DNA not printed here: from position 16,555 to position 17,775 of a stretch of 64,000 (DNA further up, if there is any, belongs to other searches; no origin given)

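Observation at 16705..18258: Precorrin-8X methylmutase (CobH) fused to an uncharacterised ~330-aa N-terminal domain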

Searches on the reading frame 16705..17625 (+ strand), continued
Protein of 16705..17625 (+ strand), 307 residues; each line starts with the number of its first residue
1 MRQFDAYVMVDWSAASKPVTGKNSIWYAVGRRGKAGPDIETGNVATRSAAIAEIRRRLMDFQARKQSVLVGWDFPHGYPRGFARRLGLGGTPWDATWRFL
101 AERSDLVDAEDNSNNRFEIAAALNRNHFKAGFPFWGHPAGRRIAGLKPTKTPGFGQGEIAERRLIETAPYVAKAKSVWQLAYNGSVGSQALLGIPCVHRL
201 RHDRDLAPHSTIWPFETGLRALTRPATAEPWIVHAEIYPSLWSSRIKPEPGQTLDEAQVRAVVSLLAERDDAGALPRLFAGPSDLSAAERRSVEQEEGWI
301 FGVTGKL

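Call 58: get_annotated_region(hit=H3, flank=7000)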
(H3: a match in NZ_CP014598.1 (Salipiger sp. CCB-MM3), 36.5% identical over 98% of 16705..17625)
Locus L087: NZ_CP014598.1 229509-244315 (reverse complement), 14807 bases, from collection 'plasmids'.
description: Salipiger sp. CCB-MM3 plasmid unnamed2, complete sequence
organism: Salipiger sp. CCB-MM3 (NCBI taxid 1792508)
taxonomy: Bacteria; Pseudomonadota; Alphaproteobacteria; Rhodobacterales; Roseobacteraceae; Salipiger; Salipiger sp. CCB-MM3
host: -; source: mangrove soil; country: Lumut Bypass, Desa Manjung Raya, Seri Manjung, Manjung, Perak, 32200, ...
typing (MOB-suite, as given by PLSDB): non-mobilizable; replicon rep_cluster_567
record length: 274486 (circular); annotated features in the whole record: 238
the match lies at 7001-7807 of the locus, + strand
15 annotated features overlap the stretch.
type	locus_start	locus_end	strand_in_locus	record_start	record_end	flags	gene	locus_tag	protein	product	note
CDS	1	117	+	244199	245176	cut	-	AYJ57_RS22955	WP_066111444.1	TRAP transporter substrate-binding protein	-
CDS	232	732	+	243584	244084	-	-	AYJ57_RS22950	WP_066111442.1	TRAP transporter small permease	-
CDS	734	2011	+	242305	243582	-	-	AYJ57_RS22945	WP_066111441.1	TRAP transporter large permease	GO:0008643 - carbohydrate transport [Evidence IEA]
CDS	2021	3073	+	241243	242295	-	-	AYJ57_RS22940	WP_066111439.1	L-idonate 5-dehydrogenase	-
CDS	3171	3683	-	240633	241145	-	-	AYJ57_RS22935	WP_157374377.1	hypothetical protein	-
CDS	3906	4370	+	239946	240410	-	-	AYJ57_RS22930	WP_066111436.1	GNAT family N-acetyltransferase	-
CDS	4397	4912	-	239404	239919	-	-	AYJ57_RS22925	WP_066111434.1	DUF2478 domain-containing protein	-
CDS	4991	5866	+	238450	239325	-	-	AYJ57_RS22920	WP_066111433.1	formate dehydrogenase accessory sulfurtransferase FdhD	-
CDS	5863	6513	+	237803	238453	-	mobA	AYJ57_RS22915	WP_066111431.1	molybdenum cofactor guanylyltransferase MobA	GO:0006777 - Mo-molybdopterin cofactor biosynthetic process [Evidence IEA]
CDS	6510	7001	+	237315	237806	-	mobB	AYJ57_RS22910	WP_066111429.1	molybdopterin-guanine dinucleotide biosynthesis protein B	GO:0006777 - Mo-molybdopterin cofactor biosynthetic process [Evidence IEA]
CDS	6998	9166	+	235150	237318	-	glp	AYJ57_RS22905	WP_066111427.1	gephyrin-like molybdotransferase Glp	GO:0006777 - Mo-molybdopterin cofactor biosynthetic process [Evidence IEA]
CDS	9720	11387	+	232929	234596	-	xrtE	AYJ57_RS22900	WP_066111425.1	exosortase E/protease, VPEID-CTERM system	GO:0043687 - post-translational protein modification [Evidence IEA]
CDS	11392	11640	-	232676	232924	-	-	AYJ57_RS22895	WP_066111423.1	sulfurtransferase TusA family protein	-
CDS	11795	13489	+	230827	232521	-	-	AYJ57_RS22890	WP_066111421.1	NAD(P)H-dependent oxidoreductase subunit E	-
CDS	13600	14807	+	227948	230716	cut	fdhF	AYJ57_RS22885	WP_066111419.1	formate dehydrogenase subunit alpha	GO:0015942 - formate metabolic process [Evidence IEA]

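Call 59: get_annotated_region(hit=H6, flank=7000)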
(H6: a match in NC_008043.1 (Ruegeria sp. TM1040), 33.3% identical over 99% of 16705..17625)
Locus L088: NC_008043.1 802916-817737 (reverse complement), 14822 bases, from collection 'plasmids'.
description: Ruegeria sp. TM1040 megaplasmid, complete sequence
organism: Ruegeria sp. TM1040 (NCBI taxid 292414)
taxonomy: Bacteria; Pseudomonadota; Alphaproteobacteria; Rhodobacterales; Roseobacteraceae; Ruegeria; Ruegeria sp. TM1040
host: -; source: -; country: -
typing (MOB-suite, as given by PLSDB): non-mobilizable
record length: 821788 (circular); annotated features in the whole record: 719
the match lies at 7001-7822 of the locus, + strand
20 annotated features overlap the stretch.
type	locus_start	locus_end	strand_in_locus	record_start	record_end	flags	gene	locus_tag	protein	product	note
CDS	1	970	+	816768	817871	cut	leuB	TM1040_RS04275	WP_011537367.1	3-isopropylmalate dehydrogenase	GO:0009098 - leucine biosynthetic process [Evidence IEA]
CDS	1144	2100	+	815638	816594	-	-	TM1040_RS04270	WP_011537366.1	DMT family transporter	GO:0055085 - transmembrane transport [Evidence IEA]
CDS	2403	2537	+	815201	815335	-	-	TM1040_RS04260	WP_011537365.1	aa3-type cytochrome c oxidase subunit IV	-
CDS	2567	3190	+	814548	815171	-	-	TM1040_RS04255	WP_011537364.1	hypothetical protein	-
CDS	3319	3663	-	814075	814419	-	-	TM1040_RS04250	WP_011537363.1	AzlD domain-containing protein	-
CDS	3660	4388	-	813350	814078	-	-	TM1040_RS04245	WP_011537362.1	AzlC family ABC transporter permease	GO:0006865 - amino acid transport [Evidence IEA]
CDS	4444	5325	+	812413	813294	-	-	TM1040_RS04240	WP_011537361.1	formate dehydrogenase accessory sulfurtransferase FdhD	-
CDS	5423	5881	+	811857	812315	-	-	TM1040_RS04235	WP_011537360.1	hypothetical protein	-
CDS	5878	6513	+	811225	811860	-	mobA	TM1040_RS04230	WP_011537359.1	molybdenum cofactor guanylyltransferase MobA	GO:0006777 - Mo-molybdopterin cofactor biosynthetic process [Evidence IEA]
CDS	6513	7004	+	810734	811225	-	mobB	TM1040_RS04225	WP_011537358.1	molybdopterin-guanine dinucleotide biosynthesis protein B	GO:0006777 - Mo-molybdopterin cofactor biosynthetic process [Evidence IEA]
CDS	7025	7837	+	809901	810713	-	-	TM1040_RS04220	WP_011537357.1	hypothetical protein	-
CDS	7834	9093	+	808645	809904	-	-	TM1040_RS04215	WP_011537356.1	gephyrin-like molybdotransferase Glp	-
CDS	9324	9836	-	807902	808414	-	-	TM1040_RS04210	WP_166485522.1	GNAT family N-acetyltransferase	-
CDS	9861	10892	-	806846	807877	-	-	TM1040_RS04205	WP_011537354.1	hypothetical protein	-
CDS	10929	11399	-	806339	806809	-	greA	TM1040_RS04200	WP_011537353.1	transcription elongation factor GreA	GO:0032784 - regulation of DNA-templated transcription elongation [Evidence IEA]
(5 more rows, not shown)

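Call 73: find_homologous_proteins(query=L088:7025-7834:+, max_evalue=0.001)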
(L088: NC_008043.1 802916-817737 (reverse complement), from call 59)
Query L088:7025-7834:+ (270 aa): 1659 proteins with E <= 0.001 among 3768 candidates; the best 120 are listed.
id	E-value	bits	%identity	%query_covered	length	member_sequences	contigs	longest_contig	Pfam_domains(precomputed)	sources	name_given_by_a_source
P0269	2.1e-180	617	98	100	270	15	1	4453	-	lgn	-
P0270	2.9e-147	508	80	100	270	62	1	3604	-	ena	-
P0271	1.2e-136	473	78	100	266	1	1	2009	-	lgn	-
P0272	1.5e-134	466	77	100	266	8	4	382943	-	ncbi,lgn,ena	-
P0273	1.0e-133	463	74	100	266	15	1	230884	-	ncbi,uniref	ncbi:molybdopterin guanine dinucleotide synthesis [Tritonibacter scottomollicae]|uniref:molybdopteri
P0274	1.1e-122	427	73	99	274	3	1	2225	-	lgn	-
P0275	5.2e-122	425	73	99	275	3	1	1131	-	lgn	-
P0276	6.5e-122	425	73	99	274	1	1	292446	-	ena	-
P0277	1.5e-121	423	72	100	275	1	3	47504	-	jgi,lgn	-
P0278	5.6e-121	422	73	99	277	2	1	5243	-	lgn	-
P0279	8.2e-121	421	71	100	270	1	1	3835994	-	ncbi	ncbi:molybdopterin guanine dinucleotide synthesis [Roseobacteraceae bacterium NS-SX3]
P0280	3.0e-119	416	70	99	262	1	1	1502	-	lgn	-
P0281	6.1e-119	415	71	99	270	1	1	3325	-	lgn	-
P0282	1.2e-118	414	70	99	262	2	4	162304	-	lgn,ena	-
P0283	1.8e-118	413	69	99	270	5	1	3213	-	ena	-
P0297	5.3e-115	402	68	99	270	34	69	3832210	-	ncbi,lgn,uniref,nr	ncbi:molybdopterin guanine dinucleotide synthesis [Phaeobacter inhibens]|uniref:hypothetical protein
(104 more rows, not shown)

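Call 80: fold_search(model_id=the predicted structure, library=viral)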
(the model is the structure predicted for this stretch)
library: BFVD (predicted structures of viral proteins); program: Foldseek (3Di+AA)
matches with E <= 10: 825; with E <= 0.001: 0
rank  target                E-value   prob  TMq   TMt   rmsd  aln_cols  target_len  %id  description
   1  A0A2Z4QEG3            2.3e-02  0.30  0.12  0.10   6.6        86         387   12  Putative terminase large subunit [Escherichia phage Eco_BIFF]
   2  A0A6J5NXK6            2.4e-02  0.85  0.19  0.13   6.4        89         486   12  Archaeophage PsiM2, terminase large subunit [uncultured Caudovirales phage]
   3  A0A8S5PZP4            2.9e-02  0.95  0.18  0.26   4.7        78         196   12  Uncharacterized protein [Myoviridae sp. ctBtT5]
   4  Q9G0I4                3.3e-02  0.38  0.14  0.16   5.7        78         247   14  Gp2 [Roseobacter phage SIO1]
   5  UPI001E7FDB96         4.2e-02  0.38  0.12  0.23   5.1        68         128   16  (no name look-up for this kind of identifier)
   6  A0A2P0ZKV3            5.1e-02  0.80  0.15  0.37   3.8        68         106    9  Uncharacterized protein [Lactobacillus phage Maenad]
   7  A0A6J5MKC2            6.5e-02  0.30  0.14  0.06   6.9       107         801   11  Intein C-terminal splicing region [uncultured Caudovirales phage]
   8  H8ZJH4                7.9e-02  0.23  0.17  0.20   8.5       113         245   16  (no name in the UniProt tables at hand)
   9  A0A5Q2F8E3            8.9e-02  0.60  0.17  0.09   5.3        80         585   10  (no name in the UniProt tables at hand)
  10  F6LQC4                9.5e-02  0.84  0.16  0.10   4.7        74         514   14  (no name in the UniProt tables at hand)
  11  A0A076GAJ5            9.5e-02  0.25  0.14  0.08   5.2        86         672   10  Terminase large subunit gp17-like C-terminal domain-containing protein [Aeromonas phage pAh6-C]
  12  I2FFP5                1.0e-01  0.28  0.12  0.08   7.8        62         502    8  p55 C-terminal domain-containing protein [Emaravirus fici]
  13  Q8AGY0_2              1.1e-01  0.44  0.14  0.06   4.1        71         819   14  Gag-Pro-Pol polyprotein [Python molurus endogenous retrovirus]
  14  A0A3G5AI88            1.1e-01  0.21  0.15  0.13   5.4        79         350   18  Uncharacterized protein [Sylvanvirus sp.]
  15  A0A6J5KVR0            1.2e-01  0.72  0.17  0.11   4.4        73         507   11  Terminase large subunit ribonuclease H-like domain-containing protein [uncultured Caudovirales phage]
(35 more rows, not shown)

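Call 81: find_encoding_contigs(protein=P0297, flank=4000, max_places=2)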
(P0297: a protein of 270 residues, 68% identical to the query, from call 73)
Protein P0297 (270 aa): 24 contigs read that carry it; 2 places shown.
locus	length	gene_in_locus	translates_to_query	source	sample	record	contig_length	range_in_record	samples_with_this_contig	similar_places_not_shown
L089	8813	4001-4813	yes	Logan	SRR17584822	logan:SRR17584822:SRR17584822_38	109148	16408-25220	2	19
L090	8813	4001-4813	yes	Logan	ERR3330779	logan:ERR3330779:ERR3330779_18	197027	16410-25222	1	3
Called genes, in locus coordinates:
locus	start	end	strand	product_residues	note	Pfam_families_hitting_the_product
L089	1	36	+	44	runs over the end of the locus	PF07835:COX4_pro_2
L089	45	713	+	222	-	-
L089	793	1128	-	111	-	PF05437:AzlD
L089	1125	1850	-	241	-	PF03591:AzlC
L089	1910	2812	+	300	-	PF02634:FdhD-NarQ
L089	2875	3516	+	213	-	PF12804:NTP_transf_3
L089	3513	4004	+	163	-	PF03205:MobB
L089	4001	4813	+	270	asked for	-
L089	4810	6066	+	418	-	PF03453:MoeA_N, PF00994:MoCF_biosynth, PF03454:MoeA_C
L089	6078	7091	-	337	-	-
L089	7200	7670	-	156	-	PF03449:GreA_GreB_N, PF01272:GreA_GreB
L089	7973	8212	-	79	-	-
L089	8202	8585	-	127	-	PF00903:Glyoxalase, PF13468:Glyoxalase_3 (weak), PF13669:Glyoxalase_4, PF18029:Glyoxalase_6 (weak)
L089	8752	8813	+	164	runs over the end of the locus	PF00376:MerR, PF13411:MerR_1, PF09278:MerR-DNA-bind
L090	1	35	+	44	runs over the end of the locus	PF07835:COX4_pro_2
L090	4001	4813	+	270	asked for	-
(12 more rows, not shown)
